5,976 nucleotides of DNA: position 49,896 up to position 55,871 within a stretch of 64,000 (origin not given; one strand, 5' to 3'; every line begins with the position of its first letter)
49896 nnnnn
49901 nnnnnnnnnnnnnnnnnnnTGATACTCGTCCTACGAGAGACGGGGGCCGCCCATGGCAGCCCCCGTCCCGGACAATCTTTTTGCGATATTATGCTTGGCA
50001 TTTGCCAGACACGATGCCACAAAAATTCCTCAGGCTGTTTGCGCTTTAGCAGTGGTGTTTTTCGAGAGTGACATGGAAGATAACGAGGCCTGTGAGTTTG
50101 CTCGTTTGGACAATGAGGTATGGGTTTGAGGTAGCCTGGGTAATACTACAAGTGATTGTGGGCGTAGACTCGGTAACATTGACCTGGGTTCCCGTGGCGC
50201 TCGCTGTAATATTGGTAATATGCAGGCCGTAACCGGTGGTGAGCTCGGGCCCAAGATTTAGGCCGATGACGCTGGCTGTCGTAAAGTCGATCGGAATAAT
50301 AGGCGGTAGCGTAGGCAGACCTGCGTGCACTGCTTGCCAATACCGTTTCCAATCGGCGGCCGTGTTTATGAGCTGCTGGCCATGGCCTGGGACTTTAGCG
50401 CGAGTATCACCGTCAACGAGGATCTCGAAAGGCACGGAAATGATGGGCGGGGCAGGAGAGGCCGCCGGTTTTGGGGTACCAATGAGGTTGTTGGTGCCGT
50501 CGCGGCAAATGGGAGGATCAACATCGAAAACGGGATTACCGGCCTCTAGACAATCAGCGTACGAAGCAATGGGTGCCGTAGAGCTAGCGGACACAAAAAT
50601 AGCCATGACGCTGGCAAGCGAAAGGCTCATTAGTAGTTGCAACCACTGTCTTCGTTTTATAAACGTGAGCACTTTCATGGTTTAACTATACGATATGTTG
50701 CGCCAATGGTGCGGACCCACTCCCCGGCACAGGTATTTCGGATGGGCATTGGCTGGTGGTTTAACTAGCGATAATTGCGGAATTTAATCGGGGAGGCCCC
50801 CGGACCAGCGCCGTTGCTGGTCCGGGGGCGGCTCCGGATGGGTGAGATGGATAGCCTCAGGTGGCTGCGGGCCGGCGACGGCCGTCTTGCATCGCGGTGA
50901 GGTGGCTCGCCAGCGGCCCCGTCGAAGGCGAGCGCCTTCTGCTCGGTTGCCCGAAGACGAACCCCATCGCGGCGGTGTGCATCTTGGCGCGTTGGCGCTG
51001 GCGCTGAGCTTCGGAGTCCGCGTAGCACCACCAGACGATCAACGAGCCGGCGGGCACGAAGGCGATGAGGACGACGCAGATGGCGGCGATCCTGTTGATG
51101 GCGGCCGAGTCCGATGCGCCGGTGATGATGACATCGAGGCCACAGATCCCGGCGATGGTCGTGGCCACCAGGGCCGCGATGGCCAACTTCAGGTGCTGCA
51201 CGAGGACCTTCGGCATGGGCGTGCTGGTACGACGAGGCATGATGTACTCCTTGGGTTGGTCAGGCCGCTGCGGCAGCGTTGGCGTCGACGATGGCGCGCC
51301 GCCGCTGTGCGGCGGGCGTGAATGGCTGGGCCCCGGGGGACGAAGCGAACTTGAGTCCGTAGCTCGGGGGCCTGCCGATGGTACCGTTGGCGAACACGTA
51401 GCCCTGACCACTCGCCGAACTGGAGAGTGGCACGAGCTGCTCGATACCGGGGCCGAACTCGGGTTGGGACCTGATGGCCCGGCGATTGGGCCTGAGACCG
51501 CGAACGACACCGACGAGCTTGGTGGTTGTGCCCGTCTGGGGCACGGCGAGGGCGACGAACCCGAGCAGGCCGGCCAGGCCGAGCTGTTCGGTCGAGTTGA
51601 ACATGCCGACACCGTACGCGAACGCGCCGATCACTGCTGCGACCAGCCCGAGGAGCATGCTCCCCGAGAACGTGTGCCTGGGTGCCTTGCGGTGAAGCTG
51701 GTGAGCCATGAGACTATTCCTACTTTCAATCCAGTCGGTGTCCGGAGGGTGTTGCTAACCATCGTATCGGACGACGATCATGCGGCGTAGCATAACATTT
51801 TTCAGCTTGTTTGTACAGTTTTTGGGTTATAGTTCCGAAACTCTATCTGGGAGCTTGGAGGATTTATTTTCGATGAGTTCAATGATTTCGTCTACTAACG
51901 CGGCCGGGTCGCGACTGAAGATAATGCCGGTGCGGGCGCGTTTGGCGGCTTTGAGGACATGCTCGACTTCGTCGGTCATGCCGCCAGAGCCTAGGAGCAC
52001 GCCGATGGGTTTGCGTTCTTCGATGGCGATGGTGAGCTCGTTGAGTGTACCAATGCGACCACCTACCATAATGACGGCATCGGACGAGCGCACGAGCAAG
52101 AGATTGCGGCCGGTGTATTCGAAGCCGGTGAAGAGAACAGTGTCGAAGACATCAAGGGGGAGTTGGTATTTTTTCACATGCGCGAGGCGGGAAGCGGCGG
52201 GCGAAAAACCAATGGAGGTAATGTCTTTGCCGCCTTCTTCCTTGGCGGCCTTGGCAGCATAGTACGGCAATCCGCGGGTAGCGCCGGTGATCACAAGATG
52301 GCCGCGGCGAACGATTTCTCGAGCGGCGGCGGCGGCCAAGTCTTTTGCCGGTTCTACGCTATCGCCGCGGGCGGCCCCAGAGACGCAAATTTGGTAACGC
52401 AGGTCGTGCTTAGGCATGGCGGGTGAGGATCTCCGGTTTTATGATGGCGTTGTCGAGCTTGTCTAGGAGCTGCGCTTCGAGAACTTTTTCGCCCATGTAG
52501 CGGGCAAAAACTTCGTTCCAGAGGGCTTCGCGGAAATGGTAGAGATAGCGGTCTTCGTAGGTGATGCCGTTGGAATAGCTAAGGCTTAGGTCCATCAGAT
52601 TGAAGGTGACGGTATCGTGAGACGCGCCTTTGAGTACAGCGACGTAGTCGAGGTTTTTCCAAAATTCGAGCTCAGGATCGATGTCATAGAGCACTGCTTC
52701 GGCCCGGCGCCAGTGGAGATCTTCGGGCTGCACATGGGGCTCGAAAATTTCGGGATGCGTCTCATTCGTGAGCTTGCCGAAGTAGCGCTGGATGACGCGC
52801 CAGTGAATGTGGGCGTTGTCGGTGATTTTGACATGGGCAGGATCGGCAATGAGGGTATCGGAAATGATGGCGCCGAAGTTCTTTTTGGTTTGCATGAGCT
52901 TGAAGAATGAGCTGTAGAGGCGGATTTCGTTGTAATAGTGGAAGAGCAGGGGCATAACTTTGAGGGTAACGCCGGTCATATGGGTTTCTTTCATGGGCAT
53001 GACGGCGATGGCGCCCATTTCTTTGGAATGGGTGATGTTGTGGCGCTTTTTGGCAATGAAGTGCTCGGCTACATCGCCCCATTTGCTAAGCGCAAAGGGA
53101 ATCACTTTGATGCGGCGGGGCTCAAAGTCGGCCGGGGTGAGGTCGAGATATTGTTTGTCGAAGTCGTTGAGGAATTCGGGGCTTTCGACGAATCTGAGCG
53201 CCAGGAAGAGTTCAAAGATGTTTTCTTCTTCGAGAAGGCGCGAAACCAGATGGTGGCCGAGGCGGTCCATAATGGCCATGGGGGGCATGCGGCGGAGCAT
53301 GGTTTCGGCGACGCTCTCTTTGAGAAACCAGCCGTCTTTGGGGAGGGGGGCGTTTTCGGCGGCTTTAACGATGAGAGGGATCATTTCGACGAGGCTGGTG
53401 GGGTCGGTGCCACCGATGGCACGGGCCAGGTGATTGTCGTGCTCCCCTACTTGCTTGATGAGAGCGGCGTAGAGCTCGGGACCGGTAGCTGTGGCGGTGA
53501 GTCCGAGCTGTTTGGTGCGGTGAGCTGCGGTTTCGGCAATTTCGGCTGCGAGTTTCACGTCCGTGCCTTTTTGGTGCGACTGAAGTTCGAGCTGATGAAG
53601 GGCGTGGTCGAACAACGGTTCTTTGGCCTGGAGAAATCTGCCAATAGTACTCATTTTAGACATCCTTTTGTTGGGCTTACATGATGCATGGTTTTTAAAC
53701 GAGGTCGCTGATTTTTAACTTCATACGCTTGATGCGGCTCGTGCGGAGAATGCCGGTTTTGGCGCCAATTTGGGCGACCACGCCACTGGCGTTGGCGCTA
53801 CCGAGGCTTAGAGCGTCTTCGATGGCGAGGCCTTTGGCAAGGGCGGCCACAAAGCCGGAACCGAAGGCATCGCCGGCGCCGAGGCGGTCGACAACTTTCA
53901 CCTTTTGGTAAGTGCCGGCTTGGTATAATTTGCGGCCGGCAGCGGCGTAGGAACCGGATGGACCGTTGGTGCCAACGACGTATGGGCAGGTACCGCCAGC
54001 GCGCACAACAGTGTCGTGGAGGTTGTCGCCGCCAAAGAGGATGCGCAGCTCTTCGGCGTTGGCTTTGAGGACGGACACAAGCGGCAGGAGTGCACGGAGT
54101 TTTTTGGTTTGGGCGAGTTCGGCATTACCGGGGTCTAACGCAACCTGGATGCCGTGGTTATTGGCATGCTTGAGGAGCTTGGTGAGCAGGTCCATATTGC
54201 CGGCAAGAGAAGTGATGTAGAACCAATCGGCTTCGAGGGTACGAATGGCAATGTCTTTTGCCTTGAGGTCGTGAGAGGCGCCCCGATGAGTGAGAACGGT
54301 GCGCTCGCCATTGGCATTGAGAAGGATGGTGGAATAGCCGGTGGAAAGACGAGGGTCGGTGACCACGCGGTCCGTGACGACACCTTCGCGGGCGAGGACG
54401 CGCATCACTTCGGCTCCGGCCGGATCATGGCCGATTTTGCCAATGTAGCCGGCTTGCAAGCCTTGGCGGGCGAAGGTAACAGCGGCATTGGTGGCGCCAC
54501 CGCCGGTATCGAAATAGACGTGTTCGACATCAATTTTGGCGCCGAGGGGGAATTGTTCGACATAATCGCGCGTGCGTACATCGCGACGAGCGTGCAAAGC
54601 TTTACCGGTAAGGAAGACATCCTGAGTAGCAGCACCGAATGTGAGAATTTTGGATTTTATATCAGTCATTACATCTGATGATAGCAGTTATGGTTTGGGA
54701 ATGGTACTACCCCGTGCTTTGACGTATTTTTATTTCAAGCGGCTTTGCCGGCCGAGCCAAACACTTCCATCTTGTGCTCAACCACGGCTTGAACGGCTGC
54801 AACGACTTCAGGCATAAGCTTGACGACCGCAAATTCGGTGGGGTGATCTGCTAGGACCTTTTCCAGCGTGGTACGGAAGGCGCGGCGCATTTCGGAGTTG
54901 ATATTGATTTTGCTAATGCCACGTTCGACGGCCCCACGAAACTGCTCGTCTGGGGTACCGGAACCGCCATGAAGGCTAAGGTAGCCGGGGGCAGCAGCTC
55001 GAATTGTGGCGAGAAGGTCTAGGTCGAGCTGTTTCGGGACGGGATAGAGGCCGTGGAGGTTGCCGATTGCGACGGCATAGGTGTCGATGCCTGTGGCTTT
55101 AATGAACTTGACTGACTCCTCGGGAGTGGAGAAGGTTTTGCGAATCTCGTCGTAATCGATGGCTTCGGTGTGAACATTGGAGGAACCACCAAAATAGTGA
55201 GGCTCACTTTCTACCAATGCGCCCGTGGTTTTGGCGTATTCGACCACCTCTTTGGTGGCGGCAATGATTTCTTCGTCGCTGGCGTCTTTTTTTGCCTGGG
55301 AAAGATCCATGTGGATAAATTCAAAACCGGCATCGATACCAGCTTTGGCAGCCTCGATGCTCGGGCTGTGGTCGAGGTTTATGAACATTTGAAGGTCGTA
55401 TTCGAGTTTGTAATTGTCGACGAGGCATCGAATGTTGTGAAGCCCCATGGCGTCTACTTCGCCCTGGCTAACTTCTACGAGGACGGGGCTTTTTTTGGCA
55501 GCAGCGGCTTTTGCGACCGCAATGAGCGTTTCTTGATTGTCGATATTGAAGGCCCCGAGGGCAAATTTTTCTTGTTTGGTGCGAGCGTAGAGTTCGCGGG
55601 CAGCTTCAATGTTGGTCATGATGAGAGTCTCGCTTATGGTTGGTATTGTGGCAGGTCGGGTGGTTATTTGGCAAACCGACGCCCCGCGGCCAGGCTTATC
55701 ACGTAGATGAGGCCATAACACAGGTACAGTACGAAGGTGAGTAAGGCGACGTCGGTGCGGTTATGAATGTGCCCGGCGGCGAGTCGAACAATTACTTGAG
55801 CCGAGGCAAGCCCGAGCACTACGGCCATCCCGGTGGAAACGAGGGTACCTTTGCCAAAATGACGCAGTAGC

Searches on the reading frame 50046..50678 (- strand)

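Call 52: search_protein_families(library=pfam, proteins=[window:50046-50678:-], max_evalue=0.00001)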
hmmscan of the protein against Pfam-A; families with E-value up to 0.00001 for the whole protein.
window:50046-50678:- (210 aa): 1 family
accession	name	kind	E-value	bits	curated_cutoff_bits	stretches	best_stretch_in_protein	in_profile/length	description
PF14343.11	PrcB_C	-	1.3e-06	28.9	24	1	137-192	2-55/56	PrcB C-terminal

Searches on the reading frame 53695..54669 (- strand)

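Call 52: search_protein_families(library=pfam, proteins=[window:53695-54669:-], max_evalue=0.00001)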
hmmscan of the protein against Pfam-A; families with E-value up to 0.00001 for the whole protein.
window:53695-54669:- (324 aa): 1 family
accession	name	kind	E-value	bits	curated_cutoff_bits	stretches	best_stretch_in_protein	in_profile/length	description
PF00294.29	PfkB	-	6.4e-48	164.1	25.8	1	36-306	17-298/302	pfkB family carbohydrate kinase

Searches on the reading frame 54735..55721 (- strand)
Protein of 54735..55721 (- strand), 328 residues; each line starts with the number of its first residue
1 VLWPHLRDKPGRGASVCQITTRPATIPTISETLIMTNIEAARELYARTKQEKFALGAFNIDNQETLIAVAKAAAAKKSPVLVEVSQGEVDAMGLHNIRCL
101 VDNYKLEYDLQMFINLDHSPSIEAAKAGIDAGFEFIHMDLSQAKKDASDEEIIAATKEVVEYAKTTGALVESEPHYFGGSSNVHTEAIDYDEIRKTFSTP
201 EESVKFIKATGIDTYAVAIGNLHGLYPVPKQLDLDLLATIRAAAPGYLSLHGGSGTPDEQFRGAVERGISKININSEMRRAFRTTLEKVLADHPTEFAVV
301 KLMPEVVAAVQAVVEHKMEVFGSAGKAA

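Call 84: search_protein_families(library=pfam, proteins=[window:54735-55721:-], max_evalue=0.00001)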
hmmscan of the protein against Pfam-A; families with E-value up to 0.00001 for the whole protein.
window:54735-55721:- (328 aa): 1 family
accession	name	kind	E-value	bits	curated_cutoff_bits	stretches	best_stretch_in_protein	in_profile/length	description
PF01116.26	F_bP_aldolase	-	1.1e-66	225.7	25.5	1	41-326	3-277/277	Fructose-bisphosphate aldolase class-II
